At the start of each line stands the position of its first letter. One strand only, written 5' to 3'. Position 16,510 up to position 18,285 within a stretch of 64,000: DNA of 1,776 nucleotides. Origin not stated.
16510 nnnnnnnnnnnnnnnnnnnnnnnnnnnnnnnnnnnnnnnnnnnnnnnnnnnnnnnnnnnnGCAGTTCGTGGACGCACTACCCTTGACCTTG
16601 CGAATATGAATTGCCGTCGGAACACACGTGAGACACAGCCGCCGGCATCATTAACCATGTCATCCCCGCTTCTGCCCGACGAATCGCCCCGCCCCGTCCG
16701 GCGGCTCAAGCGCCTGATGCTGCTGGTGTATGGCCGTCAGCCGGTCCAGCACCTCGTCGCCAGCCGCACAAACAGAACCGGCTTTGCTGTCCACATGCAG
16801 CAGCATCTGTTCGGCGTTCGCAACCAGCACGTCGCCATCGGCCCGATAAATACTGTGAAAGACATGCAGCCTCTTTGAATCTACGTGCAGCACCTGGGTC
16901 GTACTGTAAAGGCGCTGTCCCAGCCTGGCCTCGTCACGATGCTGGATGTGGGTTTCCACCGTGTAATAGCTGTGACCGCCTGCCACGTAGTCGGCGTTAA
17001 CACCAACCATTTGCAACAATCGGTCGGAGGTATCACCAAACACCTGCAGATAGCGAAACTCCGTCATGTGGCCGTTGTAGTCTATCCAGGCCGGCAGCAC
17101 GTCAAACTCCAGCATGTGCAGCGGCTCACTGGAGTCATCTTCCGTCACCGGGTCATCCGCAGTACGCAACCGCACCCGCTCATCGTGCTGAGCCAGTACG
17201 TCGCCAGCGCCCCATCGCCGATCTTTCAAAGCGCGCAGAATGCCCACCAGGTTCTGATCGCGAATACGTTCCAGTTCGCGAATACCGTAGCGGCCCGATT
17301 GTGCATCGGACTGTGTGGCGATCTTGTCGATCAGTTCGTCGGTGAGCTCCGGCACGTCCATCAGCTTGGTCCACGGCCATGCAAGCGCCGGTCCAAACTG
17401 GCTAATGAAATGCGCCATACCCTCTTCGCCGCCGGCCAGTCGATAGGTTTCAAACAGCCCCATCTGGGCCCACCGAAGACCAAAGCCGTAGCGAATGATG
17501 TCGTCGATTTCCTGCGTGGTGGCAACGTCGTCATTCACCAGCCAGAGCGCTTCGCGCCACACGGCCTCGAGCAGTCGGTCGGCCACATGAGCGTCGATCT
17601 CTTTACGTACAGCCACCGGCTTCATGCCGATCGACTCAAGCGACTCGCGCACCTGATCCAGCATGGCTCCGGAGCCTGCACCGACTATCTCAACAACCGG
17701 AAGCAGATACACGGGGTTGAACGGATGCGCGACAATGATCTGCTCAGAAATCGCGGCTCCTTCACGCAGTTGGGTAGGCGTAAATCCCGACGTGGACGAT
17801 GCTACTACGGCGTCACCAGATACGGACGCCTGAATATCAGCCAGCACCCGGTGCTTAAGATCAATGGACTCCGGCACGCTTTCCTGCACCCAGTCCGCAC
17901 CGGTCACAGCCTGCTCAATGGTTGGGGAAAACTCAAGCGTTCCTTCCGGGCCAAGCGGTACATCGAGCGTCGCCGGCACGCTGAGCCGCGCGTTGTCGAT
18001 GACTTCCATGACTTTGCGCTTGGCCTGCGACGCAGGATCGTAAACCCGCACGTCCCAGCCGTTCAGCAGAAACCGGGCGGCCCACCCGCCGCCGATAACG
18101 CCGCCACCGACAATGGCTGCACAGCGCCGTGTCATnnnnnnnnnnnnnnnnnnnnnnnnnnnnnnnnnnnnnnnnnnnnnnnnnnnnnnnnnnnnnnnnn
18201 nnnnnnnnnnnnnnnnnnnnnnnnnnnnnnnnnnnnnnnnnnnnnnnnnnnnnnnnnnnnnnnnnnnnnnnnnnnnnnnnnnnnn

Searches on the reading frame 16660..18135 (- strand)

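Call 11: search_protein_families(library=pfam, proteins=[window:16660-18135:-], max_evalue=0.001)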
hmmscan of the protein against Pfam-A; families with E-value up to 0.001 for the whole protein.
window:16660-18135:- (491 aa): 5 families
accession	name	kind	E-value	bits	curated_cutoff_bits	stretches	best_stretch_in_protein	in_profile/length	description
PF02737.24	3HCDH_N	-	1.6e-34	119.8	22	1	6-179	2-179/180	3-hydroxyacyl-CoA dehydrogenase, NAD binding domain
PF13279.12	4HBT_2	-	9.3e-25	87.9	25.5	1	346-466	1-122/122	Thioesterase-like superfamily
PF00725.27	3HCDH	-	5.5e-11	43.3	22.1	1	184-250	3-69/97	3-hydroxyacyl-CoA dehydrogenase, C-terminal domain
PF03061.28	4HBT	-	8e-05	23.3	20.6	1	387-436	28-77/79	Thioesterase superfamily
PF03446.21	NAD_binding_2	-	0.00061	20.3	21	0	7-128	3-107/161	NAD binding domain of 6-phosphogluconate dehydrogenase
